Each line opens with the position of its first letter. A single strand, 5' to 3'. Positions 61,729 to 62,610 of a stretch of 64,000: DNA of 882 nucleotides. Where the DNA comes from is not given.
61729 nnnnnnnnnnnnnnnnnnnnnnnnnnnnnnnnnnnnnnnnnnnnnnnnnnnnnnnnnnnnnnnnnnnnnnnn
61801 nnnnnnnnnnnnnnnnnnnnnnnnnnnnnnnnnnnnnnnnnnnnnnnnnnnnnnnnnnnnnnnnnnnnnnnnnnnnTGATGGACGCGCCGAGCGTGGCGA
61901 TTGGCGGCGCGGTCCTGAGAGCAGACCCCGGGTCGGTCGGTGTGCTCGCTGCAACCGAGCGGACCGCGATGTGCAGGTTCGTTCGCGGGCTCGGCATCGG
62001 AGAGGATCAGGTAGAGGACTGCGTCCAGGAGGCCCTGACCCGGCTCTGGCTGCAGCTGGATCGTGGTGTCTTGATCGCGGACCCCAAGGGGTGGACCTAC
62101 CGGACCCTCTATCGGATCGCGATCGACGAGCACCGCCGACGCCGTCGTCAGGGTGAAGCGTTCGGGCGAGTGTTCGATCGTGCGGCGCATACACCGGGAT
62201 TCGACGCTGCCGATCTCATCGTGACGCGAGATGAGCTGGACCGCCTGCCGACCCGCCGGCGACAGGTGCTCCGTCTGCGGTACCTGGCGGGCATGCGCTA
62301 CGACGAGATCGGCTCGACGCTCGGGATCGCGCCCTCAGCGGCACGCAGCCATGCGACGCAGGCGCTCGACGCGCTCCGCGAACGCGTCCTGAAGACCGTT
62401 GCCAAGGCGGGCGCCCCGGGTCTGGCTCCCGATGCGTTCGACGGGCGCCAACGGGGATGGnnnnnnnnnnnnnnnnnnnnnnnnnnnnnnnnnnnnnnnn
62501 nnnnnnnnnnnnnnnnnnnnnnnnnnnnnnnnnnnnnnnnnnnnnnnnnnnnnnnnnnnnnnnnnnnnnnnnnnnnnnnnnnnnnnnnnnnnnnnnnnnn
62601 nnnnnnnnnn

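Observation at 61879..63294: ECF-type sigma factor fused in-frame to a cytoplasmic NHL-repeat propeller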

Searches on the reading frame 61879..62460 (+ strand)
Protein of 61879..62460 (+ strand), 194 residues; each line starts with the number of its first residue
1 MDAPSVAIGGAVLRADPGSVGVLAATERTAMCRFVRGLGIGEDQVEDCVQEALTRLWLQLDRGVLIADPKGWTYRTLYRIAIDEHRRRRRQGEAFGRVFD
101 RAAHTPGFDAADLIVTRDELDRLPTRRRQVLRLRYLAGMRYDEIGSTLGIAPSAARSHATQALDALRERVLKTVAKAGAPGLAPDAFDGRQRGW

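Call 29: find_homologous_proteins(query=window:61879-62460:+, max_evalue=0.001)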
Query seq(194 aa) (194 aa): 8 proteins with E <= 0.001 among 1977 candidates.
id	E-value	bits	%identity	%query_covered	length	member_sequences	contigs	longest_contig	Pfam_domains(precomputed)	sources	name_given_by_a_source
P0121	9.5e-38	148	50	85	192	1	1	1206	PF04545.23,PF04542.21,PF08281.19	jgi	jgi:RNA polymerase sigma-70 factor (ECF subfamily)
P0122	1.2e-35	141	51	80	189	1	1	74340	PF04545.23,PF04542.21,PF08281.19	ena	-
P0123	4.0e-35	139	53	73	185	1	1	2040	PF04545.23,PF04542.21,PF08281.19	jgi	jgi:RNA polymerase sigma-70 factor (ECF subfamily)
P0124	1.4e-34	138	48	78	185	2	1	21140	PF04545.23,PF04542.21,PF08281.19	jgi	jgi:RNA polymerase sigma-70 factor (ECF subfamily)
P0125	2.9e-30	123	48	73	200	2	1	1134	PF04545.23,PF04542.21,PF08281.19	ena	-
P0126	4.3e-29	120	46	77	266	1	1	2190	PF04545.23,PF04542.21,PF08281.19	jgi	-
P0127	2.0e-28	118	48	71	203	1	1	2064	PF04545.23,PF04542.21,PF08281.19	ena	-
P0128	1.1e-26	112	53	60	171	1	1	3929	PF04545.23,PF08281.19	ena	-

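Call 30: find_encoding_contigs(protein=P0122, flank=7000, max_places=2)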
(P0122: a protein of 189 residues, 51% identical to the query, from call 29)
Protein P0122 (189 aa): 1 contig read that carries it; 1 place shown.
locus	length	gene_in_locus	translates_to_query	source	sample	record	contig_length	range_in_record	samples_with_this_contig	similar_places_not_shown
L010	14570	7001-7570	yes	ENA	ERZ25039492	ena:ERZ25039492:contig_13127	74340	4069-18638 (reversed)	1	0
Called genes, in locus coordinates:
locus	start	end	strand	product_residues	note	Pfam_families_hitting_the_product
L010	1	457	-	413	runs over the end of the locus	PF01594:AI-2E_transport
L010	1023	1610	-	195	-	PF00579:tRNA-synt_1b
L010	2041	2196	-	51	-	-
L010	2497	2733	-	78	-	PF02604:PhdYeFM_antitox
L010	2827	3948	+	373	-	PF03447:NAD_binding_3, PF00742:Homoserine_dh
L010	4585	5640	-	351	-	PF01975:SurE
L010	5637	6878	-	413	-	PF01594:AI-2E_transport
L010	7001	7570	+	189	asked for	PF04542:Sigma70_r2, PF08281:Sigma70_r4_2, PF04545:Sigma70_r4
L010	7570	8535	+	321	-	PF00497:SBP_bac_3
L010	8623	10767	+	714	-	PF13360:PQQ_2, PF01011:PQQ (faint), PF13570:Beta-prop_ACSF4 (weak), PF13360:PQQ_2, PF01436:NHL (faint), PF13360:PQQ_2, PF13570:Beta-prop_ACSF4, PF17170:DUF5128 (faint)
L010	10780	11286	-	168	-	PF03473:MOSC (weak)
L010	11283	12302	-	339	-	PF00579:tRNA-synt_1b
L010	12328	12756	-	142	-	PF01850:PIN (weak)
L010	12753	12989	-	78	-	PF02604:PhdYeFM_antitox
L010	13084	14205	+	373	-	PF03447:NAD_binding_3, PF00742:Homoserine_dh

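Call 31: find_encoding_contigs(protein=P0124, flank=7000, max_places=2)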
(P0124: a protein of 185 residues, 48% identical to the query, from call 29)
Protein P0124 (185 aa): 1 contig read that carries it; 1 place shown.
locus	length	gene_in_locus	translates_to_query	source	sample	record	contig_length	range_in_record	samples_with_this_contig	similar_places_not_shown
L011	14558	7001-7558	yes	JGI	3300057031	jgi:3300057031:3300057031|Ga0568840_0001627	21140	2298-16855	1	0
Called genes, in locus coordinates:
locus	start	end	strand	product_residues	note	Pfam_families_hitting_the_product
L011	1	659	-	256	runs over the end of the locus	PF00702:Hydrolase, PF13344:Hydrolase_6, PF13419:HAD_2 (faint), PF13242:Hydrolase_like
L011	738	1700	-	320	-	PF00561:Abhydrolase_1, PF12146:Hydrolase_4, PF12697:Abhydrolase_6, PF12146:Hydrolase_4 (weak)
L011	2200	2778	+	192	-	PF00265:TK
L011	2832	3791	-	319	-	PF08220:HTH_DeoR (weak), PF08279:HTH_11, PF19187:HTH_PafC (faint), PF13280:WYL, PF25583:WCX (weak)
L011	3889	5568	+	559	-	PF00083:Sugar_tr, PF06609:TRI12, PF07690:MFS_1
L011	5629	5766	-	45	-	-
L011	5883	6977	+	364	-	PF07676:PD40 (weak), PF26550:Tricorn_2nd (faint), PF26549:Tricorn_N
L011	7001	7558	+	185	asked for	PF04542:Sigma70_r2, PF08281:Sigma70_r4_2, PF04545:Sigma70_r4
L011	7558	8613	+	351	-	PF00497:SBP_bac_3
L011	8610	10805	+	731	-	PF13360:PQQ_2, PF13570:Beta-prop_ACSF4 (faint), PF08450:SGL (faint), PF13360:PQQ_2, PF01436:NHL (weak), PF17170:DUF5128 (weak)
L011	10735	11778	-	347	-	-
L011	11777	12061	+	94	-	-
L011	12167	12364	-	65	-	-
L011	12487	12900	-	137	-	PF03928:HbpS-like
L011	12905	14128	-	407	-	PF01408:GFO_IDH_MocA, PF22725:GFO_IDH_MocA_C3, PF02894:GFO_IDH_MocA_C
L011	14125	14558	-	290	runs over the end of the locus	PF00753:Lactamase_B (weak), PF12706:Lactamase_B_2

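Call 54: search_solved_structures(query=window:61879-62412:+, max_evalue=0.01)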
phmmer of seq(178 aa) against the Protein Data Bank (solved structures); distinct sequences matched with E-value up to 0.01: 11.
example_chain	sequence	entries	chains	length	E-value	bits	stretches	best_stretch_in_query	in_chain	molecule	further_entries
5uxx_A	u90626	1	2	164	4.8e-08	36.2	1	30-169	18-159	RNA polymerase sigma factor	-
6dv9_F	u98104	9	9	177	7.7e-07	32.3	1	29-168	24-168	ECF RNA polymerase sigma factor SigL | RNA polymerase sigma factor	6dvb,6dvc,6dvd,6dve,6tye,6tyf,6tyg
9m9d_F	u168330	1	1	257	9.5e-06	28.7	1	37-169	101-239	ECF RNA polymerase sigma factor SigE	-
9m9e_F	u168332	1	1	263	1e-05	28.6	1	37-169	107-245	ECF RNA polymerase sigma factor SigE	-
9m98_F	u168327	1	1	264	1e-05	28.6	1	37-169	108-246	ECF RNA polymerase sigma factor SigE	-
4cxf_A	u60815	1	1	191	2.1e-05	27.6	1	17-160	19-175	RNA POLYMERASE SIGMA FACTOR CNRH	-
5wuq_A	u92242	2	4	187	0.0003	23.9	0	43-169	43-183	ECF RNA polymerase sigma factor SigW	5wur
3vep_D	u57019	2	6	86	0.0016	21.5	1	110-171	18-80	Probable RNA polymerase sigma-D factor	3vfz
9isn_F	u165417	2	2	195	0.0018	21.3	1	116-167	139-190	ECF sigma factor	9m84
5xe7_A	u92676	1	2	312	0.003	20.6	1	45-166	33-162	ECF RNA polymerase sigma factor SigJ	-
7qh5_A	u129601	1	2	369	0.008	19.2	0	120-170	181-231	RNA polymerase sigma factor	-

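Call 62: find_homologous_proteins(query=A3, max_evalue=1e-10)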
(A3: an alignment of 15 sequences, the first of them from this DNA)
Query A3 (15 sequences) (178 aa, profile of the alignment): 286 proteins with E <= 1e-10 among 8000 candidates; the best 120 are listed.
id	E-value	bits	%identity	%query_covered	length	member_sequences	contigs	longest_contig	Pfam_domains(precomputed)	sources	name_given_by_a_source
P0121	6.8e-75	268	50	93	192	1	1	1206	PF04545.23,PF04542.21,PF08281.19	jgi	jgi:RNA polymerase sigma-70 factor (ECF subfamily)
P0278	4.4e-73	263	51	90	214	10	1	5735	PF04545.23,PF04542.21,PF08281.19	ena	-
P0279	1.8e-72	261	53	87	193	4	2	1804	PF04545.23,PF04542.21,PF08281.19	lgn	-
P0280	3.4e-72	260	54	87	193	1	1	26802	PF04545.23,PF04542.21,PF08281.19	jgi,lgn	-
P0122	3.3e-71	256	51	88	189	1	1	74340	PF04545.23,PF04542.21,PF08281.19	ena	-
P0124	7.5e-71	255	48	85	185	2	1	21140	PF04545.23,PF04542.21,PF08281.19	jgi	jgi:RNA polymerase sigma-70 factor (ECF subfamily)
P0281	1.0e-70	255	50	88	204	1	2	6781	PF04545.23,PF04542.21,PF08281.19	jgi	jgi:RNA polymerase sigma factor (sigma-70 family)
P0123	4.6e-70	253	53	79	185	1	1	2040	PF04545.23,PF04542.21,PF08281.19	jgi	jgi:RNA polymerase sigma-70 factor (ECF subfamily)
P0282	2.3e-69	250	51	87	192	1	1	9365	PF04545.23,PF04542.21,PF08281.19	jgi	jgi:RNA polymerase sigma-70 factor (ECF subfamily)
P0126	2.4e-69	250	48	78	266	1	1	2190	PF04545.23,PF04542.21,PF08281.19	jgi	-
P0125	7.8e-69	249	48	79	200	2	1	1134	PF04545.23,PF04542.21,PF08281.19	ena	-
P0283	1.8e-68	247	51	79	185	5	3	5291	PF04545.23,PF04542.21,PF08281.19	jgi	jgi:RNA polymerase sigma factor (sigma-70 family)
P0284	1.8e-68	247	48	85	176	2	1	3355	PF04545.23,PF04542.21,PF08281.19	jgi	jgi:RNA polymerase sigma-70 factor (ECF subfamily)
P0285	7.0e-68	246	46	84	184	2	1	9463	PF04545.23,PF04542.21,PF08281.19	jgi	jgi:RNA polymerase sigma-70 factor (ECF subfamily)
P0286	8.3e-68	245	48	85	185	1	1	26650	PF04545.23,PF04542.21,PF08281.19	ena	-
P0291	1.5e-67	244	50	79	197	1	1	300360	PF04545.23,PF04542.21,PF08281.19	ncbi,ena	-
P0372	6.0e-59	216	50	76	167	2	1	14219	PF04545.23,PF04542.21,PF08281.19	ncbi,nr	ncbi:MAG TPA: sigma-70 family RNA polymerase sigma factor [Candidatus Limnocylindrales bacterium]|nr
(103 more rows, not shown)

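Call 63: find_encoding_contigs(protein=P0291, flank=6000, max_places=1)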
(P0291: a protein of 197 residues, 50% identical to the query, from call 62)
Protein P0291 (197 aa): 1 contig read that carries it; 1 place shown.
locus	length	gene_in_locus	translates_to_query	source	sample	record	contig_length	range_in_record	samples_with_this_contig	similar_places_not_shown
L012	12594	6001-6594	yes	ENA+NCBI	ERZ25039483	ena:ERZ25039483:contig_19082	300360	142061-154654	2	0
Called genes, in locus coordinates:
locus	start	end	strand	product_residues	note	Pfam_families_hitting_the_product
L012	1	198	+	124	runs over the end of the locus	PF18480:DUF5615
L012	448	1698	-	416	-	PF01433:Peptidase_M1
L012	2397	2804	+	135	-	PF01850:PIN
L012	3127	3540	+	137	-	PF01850:PIN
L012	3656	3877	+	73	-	-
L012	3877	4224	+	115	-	PF02452:PemK_toxin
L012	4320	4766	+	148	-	PF10604:Polyketide_cyc2, PF08327:AHSA1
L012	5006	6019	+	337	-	PF07676:PD40 (faint), PF26550:Tricorn_2nd (faint), PF26549:Tricorn_N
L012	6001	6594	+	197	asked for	PF04542:Sigma70_r2 (weak), PF08281:Sigma70_r4_2, PF04545:Sigma70_r4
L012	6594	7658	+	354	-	PF00497:SBP_bac_3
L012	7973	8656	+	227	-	PF13360:PQQ_2 (faint)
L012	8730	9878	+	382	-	PF01436:NHL (weak), PF17170:DUF5128 (weak)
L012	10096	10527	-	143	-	PF01850:PIN (faint), PF13470:PIN_3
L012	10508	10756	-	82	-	PF22180:RH3_dom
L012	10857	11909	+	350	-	PF00561:Abhydrolase_1, PF12146:Hydrolase_4 (faint)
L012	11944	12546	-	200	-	PF18914:DUF5666 (weak)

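Call 64: find_encoding_contigs(protein=P0372, flank=6000, max_places=1)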
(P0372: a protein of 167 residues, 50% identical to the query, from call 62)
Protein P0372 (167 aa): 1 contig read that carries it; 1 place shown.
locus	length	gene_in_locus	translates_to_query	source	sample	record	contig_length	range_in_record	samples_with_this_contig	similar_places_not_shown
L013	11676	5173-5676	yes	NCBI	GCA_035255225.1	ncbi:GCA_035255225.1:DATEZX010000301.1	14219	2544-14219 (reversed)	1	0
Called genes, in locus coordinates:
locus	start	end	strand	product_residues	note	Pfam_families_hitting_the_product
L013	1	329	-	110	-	PF02811:PHP (weak)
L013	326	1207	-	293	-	PF00149:Metallophos, PF13277:YmdB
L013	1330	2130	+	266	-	-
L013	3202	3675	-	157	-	PF12072:RNase_Y_N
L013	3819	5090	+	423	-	PF00743:FMO-like (weak), PF01266:DAO (faint), PF01494:FAD_binding_3 (faint), PF03486:HI0933_like (faint), PF07992:Pyr_redox_2, PF13450:NAD_binding_8 (weak), PF13738:Pyr_redox_3, PF13434:Lys_Orn_oxgnase (weak)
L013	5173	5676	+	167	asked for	PF04542:Sigma70_r2, PF08281:Sigma70_r4_2, PF04545:Sigma70_r4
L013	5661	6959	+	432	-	PF00144:Beta-lactamase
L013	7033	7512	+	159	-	-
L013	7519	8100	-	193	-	PF21982:RecX_HTH1, PF02631:RecX_HTH2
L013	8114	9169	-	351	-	PF00154:RecA_N, PF08423:Rad51, PF06745:ATPase (weak), PF27531:MT3502_N (weak), PF21096:RecA_C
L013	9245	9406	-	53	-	-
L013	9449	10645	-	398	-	PF01702:TGT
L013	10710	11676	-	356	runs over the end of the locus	PF06068:TIP49 (faint), PF05496:RuvB_N, PF01078:Mg_chelatase (faint), PF13191:AAA_16 (faint), PF00004:AAA, PF07728:AAA_5, PF17864:AAA_lid_4, PF05491:WHD_RuvB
